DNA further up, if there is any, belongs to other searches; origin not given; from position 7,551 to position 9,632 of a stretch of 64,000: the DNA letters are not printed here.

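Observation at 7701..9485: NirK-like protein with altered active site, tethered cupredoxin and anchors at both ends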

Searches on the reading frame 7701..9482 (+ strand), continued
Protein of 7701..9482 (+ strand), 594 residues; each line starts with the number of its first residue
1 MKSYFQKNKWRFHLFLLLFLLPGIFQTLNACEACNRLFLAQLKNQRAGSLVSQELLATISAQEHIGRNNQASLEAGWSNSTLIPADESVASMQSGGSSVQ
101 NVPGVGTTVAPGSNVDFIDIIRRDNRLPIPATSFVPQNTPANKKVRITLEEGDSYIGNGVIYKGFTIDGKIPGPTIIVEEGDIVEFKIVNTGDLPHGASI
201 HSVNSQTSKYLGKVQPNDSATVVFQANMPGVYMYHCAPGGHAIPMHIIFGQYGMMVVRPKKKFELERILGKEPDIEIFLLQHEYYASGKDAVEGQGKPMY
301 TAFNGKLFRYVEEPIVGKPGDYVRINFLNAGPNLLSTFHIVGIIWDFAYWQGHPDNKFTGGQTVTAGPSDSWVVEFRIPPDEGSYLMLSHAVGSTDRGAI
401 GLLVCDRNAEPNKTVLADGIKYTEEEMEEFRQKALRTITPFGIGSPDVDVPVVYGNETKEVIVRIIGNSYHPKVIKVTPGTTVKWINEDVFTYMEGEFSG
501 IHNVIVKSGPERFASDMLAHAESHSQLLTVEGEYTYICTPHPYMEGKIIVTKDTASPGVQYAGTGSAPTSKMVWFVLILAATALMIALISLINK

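Call 49: find_homologous_proteins(query=P0121, max_evalue=1e-30)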
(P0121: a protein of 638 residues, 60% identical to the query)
Query P0121 (638 aa): 798 proteins with E <= 1e-30 among 8000 candidates; the best 120 are listed.
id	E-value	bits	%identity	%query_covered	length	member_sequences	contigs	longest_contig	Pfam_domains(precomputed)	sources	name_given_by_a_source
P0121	0.0e+0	1488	100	100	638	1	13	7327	PF07731.21,PF00127.27,PF13473.13,PF07732.22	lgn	-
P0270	0.0e+0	1088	74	100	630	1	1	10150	PF07731.21,PF00127.27,PF13473.13,PF07732.22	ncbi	-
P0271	0.0e+0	1085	73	100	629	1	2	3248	PF07731.21,PF00127.27,PF13473.13,PF07732.22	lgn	-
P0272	0.0e+0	1069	72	100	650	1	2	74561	PF07731.21,PF00127.27,PF13473.13,PF07732.22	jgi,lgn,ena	-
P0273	0.0e+0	1050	75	96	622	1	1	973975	PF07731.21,PF00127.27,PF13473.13,PF07732.22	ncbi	-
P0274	0.0e+0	1047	73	98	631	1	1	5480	PF07731.21,PF00127.27,PF13473.13,PF07732.22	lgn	-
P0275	0.0e+0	1045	71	98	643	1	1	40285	PF07731.21,PF00127.27,PF13473.13,PF07732.22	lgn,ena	-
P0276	0.0e+0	1041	70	100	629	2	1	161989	PF07731.21,PF00127.27,PF13473.13,PF07732.22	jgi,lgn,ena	-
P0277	0.0e+0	1032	71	100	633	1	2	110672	PF07731.21,PF00127.27,PF13473.13,PF07732.22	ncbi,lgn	-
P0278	0.0e+0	1017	72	94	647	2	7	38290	PF07731.21,PF00127.27,PF13473.13,PF07732.22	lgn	-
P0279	3.7e-298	1009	73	95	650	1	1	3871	PF07731.21,PF00127.27,PF13473.13,PF07732.22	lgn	-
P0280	7.3e-297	1004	70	98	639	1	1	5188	PF07731.21,PF00127.27,PF13473.13,PF07732.22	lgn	-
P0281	2.6e-291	986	69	98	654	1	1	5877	PF07731.21,PF00127.27,PF13473.13,PF07732.22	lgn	-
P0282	6.9e-291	985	69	99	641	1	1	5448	PF00127.27,PF07732.22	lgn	-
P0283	1.6e-288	977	69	99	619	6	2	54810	PF07731.21,PF00127.27,PF13473.13,PF07732.22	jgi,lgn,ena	-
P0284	5.6e-283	958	67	98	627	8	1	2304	PF07731.21,PF00127.27,PF13473.13,PF07732.22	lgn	-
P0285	2.3e-281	953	77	77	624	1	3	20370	PF07731.21,PF00127.27,PF13473.13,PF07732.22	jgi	jgi:nitrite reductase (NO-forming)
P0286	2.0e-280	950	65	98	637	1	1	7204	PF00127.27,PF13473.13,PF07732.22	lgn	-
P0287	8.8e-278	941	66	100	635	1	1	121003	PF07731.21,PF00127.27,PF13473.13,PF07732.22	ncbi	-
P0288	1.2e-276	938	70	95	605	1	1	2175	PF07731.21,PF00127.27,PF13473.13,PF07732.22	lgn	-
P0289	1.6e-265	901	67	96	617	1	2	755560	PF07731.21,PF00127.27,PF13473.13,PF07732.22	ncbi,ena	-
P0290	6.6e-264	895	67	96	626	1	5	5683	PF07731.21,PF00127.27,PF13473.13,PF07732.22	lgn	-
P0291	3.3e-262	890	67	94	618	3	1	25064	PF07731.21,PF00127.27,PF13473.13,PF07732.22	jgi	jgi:nitrite reductase (NO-forming)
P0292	3.2e-260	883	64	97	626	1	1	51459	PF07731.21,PF00127.27,PF13473.13,PF07732.22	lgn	-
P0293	5.3e-259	879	61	97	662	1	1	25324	PF07731.21,PF00127.27,PF13473.13,PF07732.22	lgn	-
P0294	1.2e-258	878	63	95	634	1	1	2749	PF07731.21,PF00127.27,PF13473.13,PF07732.22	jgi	jgi:nitrite reductase (NO-forming)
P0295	5.2e-257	873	66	95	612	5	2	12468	PF07731.21,PF00127.27,PF13473.13,PF07732.22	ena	-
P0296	6.9e-257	872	63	98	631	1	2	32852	PF07731.21,PF00127.27,PF13473.13,PF07732.22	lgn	-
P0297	1.4e-256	871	63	100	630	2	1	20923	PF07731.21,PF00127.27,PF13473.13,PF07732.22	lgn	-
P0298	1.2e-255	868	63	100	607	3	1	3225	PF07731.21,PF00127.27,PF13473.13,PF07732.22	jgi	jgi:nitrite reductase (NO-forming)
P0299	2.8e-254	864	65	95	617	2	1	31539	PF07731.21,PF00127.27,PF13473.13,PF07732.22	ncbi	-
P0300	1.2e-252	858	62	98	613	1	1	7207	PF07731.21,PF00127.27,PF13473.13,PF07732.22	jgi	jgi:nitrite reductase (NO-forming)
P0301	7.0e-250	849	62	99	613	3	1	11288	PF07731.21,PF00127.27,PF13473.13,PF07732.22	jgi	jgi:nitrite reductase (NO-forming)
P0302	1.1e-246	838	73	76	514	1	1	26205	PF07731.21,PF00127.27,PF13473.13,PF07732.22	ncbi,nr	ncbi:MAG: multicopper oxidase domain-containing protein [Opitutaceae bacterium]|nr:multicopper oxida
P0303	1.6e-246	838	61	97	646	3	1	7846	PF07731.21,PF00127.27,PF13473.13,PF07732.22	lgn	-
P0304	1.5e-229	782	62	90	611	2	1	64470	PF07731.21,PF00127.27,PF13473.13,PF07732.22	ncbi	-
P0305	8.2e-225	766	58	96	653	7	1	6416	PF07731.21,PF00127.27,PF13473.13,PF07732.22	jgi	jgi:nitrite reductase (NO-forming)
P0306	3.6e-224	764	65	75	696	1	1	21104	PF07731.21,PF00127.27,PF07732.22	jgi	jgi:nitrite reductase (NO-forming)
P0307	6.1e-222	757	58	95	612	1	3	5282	PF07731.21,PF00127.27,PF13473.13,PF07732.22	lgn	-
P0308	1.5e-221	755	57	99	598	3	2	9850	PF07731.21,PF00127.27,PF13473.13,PF07732.22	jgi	jgi:nitrite reductase (NO-forming)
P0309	1.7e-220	752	56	95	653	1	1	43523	PF07731.21,PF00127.27,PF13473.13,PF07732.22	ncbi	-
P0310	1.9e-220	752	65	76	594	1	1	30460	PF07731.21,PF00127.27,PF07732.22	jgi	jgi:nitrite reductase (NO-forming)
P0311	5.5e-220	750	57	95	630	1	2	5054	PF07731.21,PF00127.27,PF13473.13,PF07732.22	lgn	-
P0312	5.8e-220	750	58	91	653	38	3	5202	PF07731.21,PF00127.27,PF07732.22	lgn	-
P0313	8.0e-219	746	57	95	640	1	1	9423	PF07731.21,PF00127.27,PF13473.13,PF07732.22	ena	-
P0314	7.1e-218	743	55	95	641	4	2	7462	PF07731.21,PF00127.27,PF07732.22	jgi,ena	-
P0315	2.6e-217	741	56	97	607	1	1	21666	PF07731.21,PF00127.27,PF13473.13,PF07732.22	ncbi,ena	-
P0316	4.7e-217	741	59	95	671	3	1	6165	PF07731.21,PF00127.27,PF13473.13,PF07732.22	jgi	jgi:nitrite reductase (NO-forming)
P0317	6.7e-217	740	57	97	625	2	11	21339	PF07731.21,PF00127.27,PF07732.22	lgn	-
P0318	9.3e-217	740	56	98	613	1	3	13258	PF07731.21,PF00127.27,PF13473.13,PF07732.22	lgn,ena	-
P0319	4.1e-216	737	66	74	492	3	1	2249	PF07731.21,PF00127.27,PF07732.22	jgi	-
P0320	7.2e-216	737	57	97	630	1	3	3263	PF07731.21,PF00127.27,PF07732.22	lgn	-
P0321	1.5e-215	736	55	99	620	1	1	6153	PF07731.21,PF00127.27,PF13473.13,PF07732.22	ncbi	-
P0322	2.6e-215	735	58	89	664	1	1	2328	PF07731.21,PF00127.27,PF07732.22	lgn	-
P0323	2.7e-215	735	55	99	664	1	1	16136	PF07731.21,PF00127.27,PF13473.13,PF07732.22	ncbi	-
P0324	3.0e-215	735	55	95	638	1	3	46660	PF07731.21,PF00127.27,PF13473.13,PF07732.22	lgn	-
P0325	3.6e-215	734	55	96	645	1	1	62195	PF07731.21,PF00127.27,PF07732.22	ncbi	-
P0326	5.1e-215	734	56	97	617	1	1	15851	PF07731.21,PF00127.27,PF13473.13,PF07732.22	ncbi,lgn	-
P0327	6.0e-215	734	70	68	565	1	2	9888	PF07731.21,PF00127.27,PF13473.13,PF07732.22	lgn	-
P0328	8.7e-215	733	56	95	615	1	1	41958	PF07731.21,PF00127.27,PF13473.13,PF07732.22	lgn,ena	-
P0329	9.8e-215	733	64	74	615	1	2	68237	PF07731.21,PF00127.27,PF13473.13,PF07732.22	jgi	jgi:nitrite reductase (NO-forming)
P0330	1.2e-214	733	60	89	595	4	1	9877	PF07731.21,PF00127.27,PF13473.13,PF07732.22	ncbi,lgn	-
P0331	1.3e-214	732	56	98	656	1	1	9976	PF07731.21,PF00127.27,PF13473.13,PF07732.22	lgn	-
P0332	4.5e-214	731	56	99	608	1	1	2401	PF07731.21,PF00127.27,PF07732.22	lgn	-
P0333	7.5e-214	730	56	98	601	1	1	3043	PF07731.21,PF00127.27,PF13473.13,PF07732.22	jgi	jgi:nitrite reductase (NO-forming)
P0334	8.7e-214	730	54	96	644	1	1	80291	PF07731.21,PF00127.27,PF13473.13,PF07732.22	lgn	-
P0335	1.5e-213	729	53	97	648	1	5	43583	PF07731.21,PF00127.27,PF13473.13,PF07732.22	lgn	-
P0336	2.2e-213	728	54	92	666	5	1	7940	PF07731.21,PF00127.27,PF13473.13,PF07732.22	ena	-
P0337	5.2e-213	727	58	93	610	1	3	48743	PF07731.21,PF00127.27,PF13473.13,PF07732.22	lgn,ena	-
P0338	5.6e-213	727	56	95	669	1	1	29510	PF07731.21,PF00127.27,PF07732.22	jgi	-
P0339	1.1e-212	726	70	69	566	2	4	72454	PF07731.21,PF00127.27,PF13473.13,PF07732.22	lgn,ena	-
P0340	1.3e-212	726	62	78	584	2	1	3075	PF07731.21,PF00127.27,PF13473.13,PF07732.22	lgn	-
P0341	1.0e-211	723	59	92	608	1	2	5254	PF07731.21,PF00127.27,PF13473.13,PF07732.22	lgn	-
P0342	2.3e-211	722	55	94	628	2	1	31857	PF07731.21,PF00127.27,PF13473.13,PF07732.22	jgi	jgi:nitrite reductase (NO-forming)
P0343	3.2e-211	721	59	89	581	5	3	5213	PF07731.21,PF00127.27,PF13473.13,PF07732.22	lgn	-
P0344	1.3e-210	719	54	98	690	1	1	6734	PF07731.21,PF00127.27,PF07732.22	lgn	-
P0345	1.7e-210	719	52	99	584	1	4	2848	PF07731.21,PF00127.27,PF13473.13,PF07732.22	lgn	-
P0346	3.4e-210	718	55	98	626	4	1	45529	PF07731.21,PF00127.27,PF13473.13,PF07732.22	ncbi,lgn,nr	ncbi:MAG: multicopper oxidase domain-containing protein [Opitutales bacterium]|nr:multicopper oxidas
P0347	4.0e-210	718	56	94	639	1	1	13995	PF07731.21,PF00127.27,PF13473.13,PF07732.22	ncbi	-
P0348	1.1e-209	716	63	76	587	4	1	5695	PF07731.21,PF00127.27,PF13473.13,PF07732.22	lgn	-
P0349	3.3e-209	715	67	74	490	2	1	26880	PF07731.21,PF00127.27,PF13473.13,PF07732.22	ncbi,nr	ncbi:MAG: hypothetical protein EA425_17065 [Puniceicoccaceae bacterium]|nr:MAG: hypothetical protein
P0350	6.3e-209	714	62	75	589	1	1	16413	PF07731.21,PF00127.27,PF13473.13,PF07732.22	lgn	-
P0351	6.5e-209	714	63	76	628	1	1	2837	PF07731.21,PF00127.27,PF13473.13,PF07732.22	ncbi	-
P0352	9.8e-209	713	62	76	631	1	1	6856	PF07731.21,PF00127.27,PF13473.13,PF07732.22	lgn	-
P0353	2.5e-208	712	53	99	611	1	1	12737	PF07731.21,PF00127.27,PF13473.13,PF07732.22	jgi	jgi:nitrite reductase (NO-forming)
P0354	4.4e-208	711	55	97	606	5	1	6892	PF07731.21,PF00127.27,PF13473.13,PF07732.22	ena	-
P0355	1.6e-207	709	54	100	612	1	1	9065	PF07731.21,PF00127.27,PF13473.13,PF07732.22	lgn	-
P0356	1.1e-206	706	63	75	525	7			PF07731.21,PF00127.27,PF13473.13,PF07732.22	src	-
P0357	1.8e-206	706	57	90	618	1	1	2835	PF07731.21,PF00127.27,PF13473.13,PF07732.22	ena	-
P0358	2.6e-206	705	67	68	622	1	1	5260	PF07731.21,PF00127.27,PF13473.13,PF07732.22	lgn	-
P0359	3.2e-206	705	57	89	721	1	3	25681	PF07731.21,PF00127.27,PF13473.13,PF07732.22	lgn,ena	-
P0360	4.2e-206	704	53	89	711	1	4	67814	PF07731.21,PF00127.27,PF13473.13,PF07732.22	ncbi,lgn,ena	-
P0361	5.6e-206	704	54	95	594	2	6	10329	PF07731.21,PF00127.27,PF13473.13,PF07732.22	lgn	-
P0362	6.7e-206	704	52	92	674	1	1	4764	PF07731.21,PF00127.27,PF13473.13,PF07732.22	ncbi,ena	-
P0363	7.0e-206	704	58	89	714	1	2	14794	PF07731.21,PF00394.29,PF00127.27,PF13473.13,PF07732.22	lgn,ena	-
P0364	2.4e-205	702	55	89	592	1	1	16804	PF07731.21,PF00127.27,PF13473.13,PF07732.22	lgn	-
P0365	3.0e-205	702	66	68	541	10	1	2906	PF07731.21,PF00127.27,PF13473.13,PF07732.22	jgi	-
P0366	4.0e-205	701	64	71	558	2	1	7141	PF07731.21,PF00127.27,PF13473.13,PF07732.22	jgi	jgi:nitrite reductase (NO-forming)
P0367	6.5e-205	700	56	88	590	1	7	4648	PF07731.21,PF00127.27,PF07732.22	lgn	-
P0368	6.6e-205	700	53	99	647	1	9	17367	PF07731.21,PF00127.27,PF07732.22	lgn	-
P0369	9.3e-205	700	69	69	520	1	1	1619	PF07731.21,PF00127.27,PF13473.13,PF07732.22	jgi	jgi:nitrite reductase (NO-forming)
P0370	1.0e-204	700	66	68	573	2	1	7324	PF07731.21,PF00127.27,PF13473.13,PF07732.22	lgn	-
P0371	1.0e-204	700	64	72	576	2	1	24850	PF07731.21,PF00127.27,PF13473.13,PF07732.22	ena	-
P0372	2.1e-204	699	58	93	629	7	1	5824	PF07731.21,PF00127.27,PF13473.13,PF07732.22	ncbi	-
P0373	2.3e-204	699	53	93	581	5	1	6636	PF07731.21,PF00127.27,PF13473.13,PF07732.22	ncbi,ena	-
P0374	2.8e-204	698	58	89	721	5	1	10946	PF07731.21,PF00127.27,PF13473.13,PF07732.22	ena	-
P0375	2.8e-204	698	66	69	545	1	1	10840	PF07731.21,PF00127.27,PF13473.13,PF07732.22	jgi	jgi:nitrite reductase (NO-forming)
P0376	3.0e-204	698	54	90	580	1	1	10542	PF07731.21,PF00127.27,PF13473.13,PF07732.22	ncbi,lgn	-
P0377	5.7e-204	697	66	68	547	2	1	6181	PF07731.21,PF00127.27,PF13473.13,PF07732.22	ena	-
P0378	7.5e-204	697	67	68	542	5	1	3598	PF07731.21,PF00127.27,PF13473.13,PF07732.22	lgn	-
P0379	8.0e-204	697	67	70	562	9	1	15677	PF07731.21,PF00127.27,PF13473.13,PF07732.22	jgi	jgi:nitrite reductase (NO-forming)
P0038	9.7e-204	697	53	96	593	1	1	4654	PF07731.21,PF00127.27,PF13473.13,PF07732.22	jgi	jgi:nitrite reductase (NO-forming)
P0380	1.2e-203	696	55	93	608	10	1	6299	PF07731.21,PF00127.27,PF07732.22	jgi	-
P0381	1.3e-203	696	60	81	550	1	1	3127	PF07731.21,PF00127.27,PF13473.13,PF07732.22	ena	-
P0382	1.7e-203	696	65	70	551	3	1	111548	PF07731.21,PF00127.27,PF13473.13,PF07732.22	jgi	jgi:nitrite reductase (NO-forming)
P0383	1.9e-203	696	56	91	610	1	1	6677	PF07731.21,PF00127.27,PF13473.13,PF07732.22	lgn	-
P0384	2.0e-203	696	55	91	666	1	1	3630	PF07731.21,PF00127.27,PF13473.13,PF07732.22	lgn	-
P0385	2.0e-203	696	54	90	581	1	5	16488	PF07731.21,PF00127.27,PF13473.13,PF07732.22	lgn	-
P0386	3.5e-203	695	52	96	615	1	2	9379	PF07731.21,PF00127.27,PF13473.13,PF07732.22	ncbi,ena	-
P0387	8.4e-203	693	55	89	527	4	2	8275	PF07731.21,PF00127.27,PF13473.13,PF07732.22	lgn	-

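Call 52: search_solved_structures(query=A2, max_evalue=1e-10, show_alignments=1)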
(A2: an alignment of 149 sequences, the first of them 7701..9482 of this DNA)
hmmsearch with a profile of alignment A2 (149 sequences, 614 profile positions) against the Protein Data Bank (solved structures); distinct sequences matched with E-value up to 1e-10: 127 (the best 60 are shown).
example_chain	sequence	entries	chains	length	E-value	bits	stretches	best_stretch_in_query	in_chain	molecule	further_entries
6hbe_A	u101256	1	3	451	2.4e-159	534.9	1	160-575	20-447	Copper-containing nitrite reductase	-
3x1e_A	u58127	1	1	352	3.2e-52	181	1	125-427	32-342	Nitrite reductase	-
9kws_A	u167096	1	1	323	9.7e-52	179.4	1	159-427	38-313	Copper-containing nitrite reductase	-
3wkq_A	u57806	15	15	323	1.1e-51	179.2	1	159-427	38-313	Nitrite reductase | Copper-containing nitrite reductase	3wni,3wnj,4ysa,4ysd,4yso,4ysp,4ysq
3wi9_A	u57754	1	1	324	1.5e-51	178.8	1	159-426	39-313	Nitrite reductase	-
9kwt_A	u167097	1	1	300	4.5e-51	177.2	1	160-424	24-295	Copper-containing nitrite reductase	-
3wia_A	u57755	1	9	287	6.1e-51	176.8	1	160-426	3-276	Nitrite reductase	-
3x1f_A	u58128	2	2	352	1.2e-50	175.8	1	125-427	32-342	Nitrite reductase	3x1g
3x1n_A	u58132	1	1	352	1.3e-50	175.7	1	125-427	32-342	Nitrite reductase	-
4kns_A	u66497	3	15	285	2.3e-50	174.9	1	165-430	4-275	Multicopper oxidase type 1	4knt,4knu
9kwv_A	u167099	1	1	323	2.6e-50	174.7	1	159-427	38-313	Copper-containing nitrite reductase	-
9kwu_A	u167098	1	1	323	4e-50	174.1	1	159-427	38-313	Copper-containing nitrite reductase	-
3wkp_A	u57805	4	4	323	4.6e-50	173.9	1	159-427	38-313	Nitrite reductase | Copper-containing nitrite reductase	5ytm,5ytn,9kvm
9kvl_A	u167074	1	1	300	3.7e-49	170.9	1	160-424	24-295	Copper-containing nitrite reductase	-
1kbv_A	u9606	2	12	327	1.8e-44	155.4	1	154-429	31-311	Major outer membrane protein PAN 1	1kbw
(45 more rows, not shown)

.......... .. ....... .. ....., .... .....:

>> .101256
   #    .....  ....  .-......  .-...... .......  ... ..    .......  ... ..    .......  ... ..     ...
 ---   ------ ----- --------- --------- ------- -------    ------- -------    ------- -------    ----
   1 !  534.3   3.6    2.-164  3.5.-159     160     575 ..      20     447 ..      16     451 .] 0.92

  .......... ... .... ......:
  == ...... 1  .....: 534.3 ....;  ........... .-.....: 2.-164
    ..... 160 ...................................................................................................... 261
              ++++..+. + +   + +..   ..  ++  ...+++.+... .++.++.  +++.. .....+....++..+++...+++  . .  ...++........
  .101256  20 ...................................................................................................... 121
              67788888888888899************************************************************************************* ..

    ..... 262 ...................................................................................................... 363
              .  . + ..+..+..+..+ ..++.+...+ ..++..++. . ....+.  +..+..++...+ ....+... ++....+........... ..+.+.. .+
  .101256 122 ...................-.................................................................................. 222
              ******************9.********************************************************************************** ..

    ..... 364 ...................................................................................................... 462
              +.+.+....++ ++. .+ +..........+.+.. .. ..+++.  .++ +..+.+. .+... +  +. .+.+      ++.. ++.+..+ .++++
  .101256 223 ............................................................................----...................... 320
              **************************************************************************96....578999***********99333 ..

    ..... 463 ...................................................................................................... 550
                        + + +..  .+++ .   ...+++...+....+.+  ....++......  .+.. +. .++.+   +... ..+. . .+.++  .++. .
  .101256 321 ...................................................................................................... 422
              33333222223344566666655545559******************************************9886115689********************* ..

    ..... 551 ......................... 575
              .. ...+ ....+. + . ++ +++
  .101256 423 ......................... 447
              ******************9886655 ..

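Call 60: predict_structure(alignment_id=A2)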
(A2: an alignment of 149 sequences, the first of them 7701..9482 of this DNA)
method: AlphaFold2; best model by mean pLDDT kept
length: 594 residues; sequences in the alignment: 149
mean_pLDDT: 86.6   pTM: 0.83
mean pLDDT of the five models: 86.6, 86.4, 85.8, 85.1, 83.9
residues with pLDDT >= 90: 404; 70-90: 94; 50-70: 52; < 50: 44
segments of 3 or more residues with pLDDT < 50: 69-73, 75-105, 563-566
pLDDT, mean of each block of 10 residues (from residue 1): 58 82 59 86 91 90 66 44 38 40 52 76 92 93 97 96 97 98 97 93 87 92 96 86 76 97 98 98 93 81 95 97 97 87 97 97 94 98 93 68 97 95 98 97 96 96 96 98 96 82 97 96 97 97 96 66 52 91 96 84
secondary structure, 60 per line:
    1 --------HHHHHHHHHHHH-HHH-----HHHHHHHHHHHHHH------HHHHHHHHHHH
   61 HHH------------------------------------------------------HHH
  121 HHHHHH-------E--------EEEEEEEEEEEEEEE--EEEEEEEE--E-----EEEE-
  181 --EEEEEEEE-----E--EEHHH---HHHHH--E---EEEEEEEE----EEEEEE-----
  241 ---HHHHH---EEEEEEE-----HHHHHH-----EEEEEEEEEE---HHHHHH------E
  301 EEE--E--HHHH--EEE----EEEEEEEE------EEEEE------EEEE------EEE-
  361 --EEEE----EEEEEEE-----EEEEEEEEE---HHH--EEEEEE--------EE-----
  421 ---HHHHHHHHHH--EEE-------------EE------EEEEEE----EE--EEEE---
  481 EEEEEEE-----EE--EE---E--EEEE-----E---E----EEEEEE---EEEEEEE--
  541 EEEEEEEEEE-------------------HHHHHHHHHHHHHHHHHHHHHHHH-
elements in order: H9-20 H30-43 H50-63 H118-126 E143-157 E160-167 E176-179 E183-190 H207-211 E218-225 E230-235 H244-248 E252-258 H264-269 E275-284 H288-293 E300-303 H309-312 E315-317 E322-329 E336-340 E347-350 E357-359 E363-366 E371-377 E383-391 E400-405 H424-433 E436-438 E460-465 E474-477 E481-487 E505-508 E523-528 E532-538 E541-550 H570-593
